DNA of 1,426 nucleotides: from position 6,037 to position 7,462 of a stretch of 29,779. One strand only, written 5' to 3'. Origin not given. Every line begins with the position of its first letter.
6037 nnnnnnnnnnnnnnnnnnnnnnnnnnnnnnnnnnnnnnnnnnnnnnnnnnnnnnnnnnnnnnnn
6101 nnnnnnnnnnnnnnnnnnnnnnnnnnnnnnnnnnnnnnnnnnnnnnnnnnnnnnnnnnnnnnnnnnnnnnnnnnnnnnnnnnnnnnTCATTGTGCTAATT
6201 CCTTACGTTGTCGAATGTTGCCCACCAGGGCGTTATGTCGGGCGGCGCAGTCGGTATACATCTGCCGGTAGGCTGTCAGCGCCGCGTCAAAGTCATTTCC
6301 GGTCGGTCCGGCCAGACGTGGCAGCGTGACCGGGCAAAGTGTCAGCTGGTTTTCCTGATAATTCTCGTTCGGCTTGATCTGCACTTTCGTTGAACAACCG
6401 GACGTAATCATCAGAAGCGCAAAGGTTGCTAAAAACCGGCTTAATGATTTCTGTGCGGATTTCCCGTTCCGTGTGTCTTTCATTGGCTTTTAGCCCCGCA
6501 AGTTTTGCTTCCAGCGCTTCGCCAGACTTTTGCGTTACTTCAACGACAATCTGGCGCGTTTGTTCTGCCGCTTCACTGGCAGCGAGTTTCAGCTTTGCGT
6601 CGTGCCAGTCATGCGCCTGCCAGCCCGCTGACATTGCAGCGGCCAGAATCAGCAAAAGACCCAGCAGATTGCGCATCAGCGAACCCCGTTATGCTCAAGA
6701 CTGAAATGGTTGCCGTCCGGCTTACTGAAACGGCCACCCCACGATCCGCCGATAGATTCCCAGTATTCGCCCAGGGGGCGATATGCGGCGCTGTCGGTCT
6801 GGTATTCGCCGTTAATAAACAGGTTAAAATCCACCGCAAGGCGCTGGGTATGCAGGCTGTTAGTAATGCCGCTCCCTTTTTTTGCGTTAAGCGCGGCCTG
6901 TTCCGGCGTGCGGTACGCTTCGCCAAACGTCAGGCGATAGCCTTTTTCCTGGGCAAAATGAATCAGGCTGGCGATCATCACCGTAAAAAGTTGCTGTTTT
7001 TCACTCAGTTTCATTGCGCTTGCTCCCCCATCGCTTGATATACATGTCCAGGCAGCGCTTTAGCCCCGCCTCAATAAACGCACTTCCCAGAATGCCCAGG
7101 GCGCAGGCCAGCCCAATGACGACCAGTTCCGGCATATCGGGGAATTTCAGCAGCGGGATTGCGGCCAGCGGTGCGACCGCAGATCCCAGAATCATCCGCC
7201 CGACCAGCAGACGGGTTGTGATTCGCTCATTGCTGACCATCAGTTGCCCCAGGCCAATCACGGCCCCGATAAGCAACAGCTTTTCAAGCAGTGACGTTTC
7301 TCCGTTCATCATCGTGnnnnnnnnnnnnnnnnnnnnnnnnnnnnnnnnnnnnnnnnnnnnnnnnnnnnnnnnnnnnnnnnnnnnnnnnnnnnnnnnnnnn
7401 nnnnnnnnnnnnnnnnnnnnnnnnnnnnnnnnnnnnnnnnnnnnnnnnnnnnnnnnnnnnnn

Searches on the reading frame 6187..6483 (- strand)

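Call 9: search_protein_families(library=phrogs, proteins=[window:6187-6483:-], max_evalue=0.001)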
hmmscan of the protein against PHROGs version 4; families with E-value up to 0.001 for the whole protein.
window:6187-6483:- (98 aa): 3 families
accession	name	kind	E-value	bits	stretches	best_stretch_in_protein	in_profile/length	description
phrog_2425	-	unknown function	1.9e-29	102.3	1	17-97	4-85/86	-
phrog_456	-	lysis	5.4e-05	23.8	1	14-87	10-84/102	Rz-like spanin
phrog_4180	-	unknown function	7.4e-05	23.7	1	12-90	3-83/157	-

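Call 102: search_protein_families(library=pfam, proteins=[window:6187-6483:-], max_evalue=0.01)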
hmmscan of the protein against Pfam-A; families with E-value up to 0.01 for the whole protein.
window:6187-6483:- (98 aa): 0 families

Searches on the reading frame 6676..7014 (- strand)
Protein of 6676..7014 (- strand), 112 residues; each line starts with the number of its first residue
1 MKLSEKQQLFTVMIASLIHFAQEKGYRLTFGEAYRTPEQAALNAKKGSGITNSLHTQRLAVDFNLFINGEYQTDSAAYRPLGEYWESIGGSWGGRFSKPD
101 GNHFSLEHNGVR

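Call 9: search_protein_families(library=phrogs, proteins=[window:6676-7014:-], max_evalue=0.001)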
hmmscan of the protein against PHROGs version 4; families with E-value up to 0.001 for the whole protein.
window:6676-7014:- (112 aa): 3 families
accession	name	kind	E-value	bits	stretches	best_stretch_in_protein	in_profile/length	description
phrog_1768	-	lysis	6.5e-15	54.9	1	14-108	947-1040/1577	endolysin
phrog_465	-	lysis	1.4e-09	38.7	1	23-109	70-168/292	endolysin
phrog_2649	-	lysis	3.8e-05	24.7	1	15-107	22-128/261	endolysin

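Call 102: search_protein_families(library=pfam, proteins=[window:6676-7014:-], max_evalue=0.01)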
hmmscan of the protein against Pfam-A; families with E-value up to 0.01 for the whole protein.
window:6676-7014:- (112 aa): 1 family
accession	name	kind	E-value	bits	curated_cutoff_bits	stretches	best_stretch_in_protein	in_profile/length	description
PF13539.11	Peptidase_M15_4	-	5.7e-10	40.1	25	1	49-105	4-69/70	D-alanyl-D-alanine carboxypeptidase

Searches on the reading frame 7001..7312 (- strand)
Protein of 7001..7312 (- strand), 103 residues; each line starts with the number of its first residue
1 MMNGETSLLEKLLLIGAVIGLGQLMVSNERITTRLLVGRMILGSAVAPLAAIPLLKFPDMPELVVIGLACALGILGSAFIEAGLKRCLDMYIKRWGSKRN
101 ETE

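Call 9: search_protein_families(library=phrogs, proteins=[window:7001-7312:-], max_evalue=0.001)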
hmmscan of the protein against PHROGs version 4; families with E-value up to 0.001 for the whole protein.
window:7001-7312:- (103 aa): 1 family
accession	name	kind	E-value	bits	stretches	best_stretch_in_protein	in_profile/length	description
phrog_175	-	lysis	2.6e-34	118.1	1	2-96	1-95/97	holin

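Call 102: search_protein_families(library=pfam, proteins=[window:7001-7312:-], max_evalue=0.01)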
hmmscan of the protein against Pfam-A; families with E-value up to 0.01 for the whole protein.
window:7001-7312:- (103 aa): 1 family
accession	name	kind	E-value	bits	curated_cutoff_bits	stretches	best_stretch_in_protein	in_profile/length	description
PF04550.17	Phage_holin_3_2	-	9.2e-21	74.5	25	1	3-86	3-85/86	Phage holin family 2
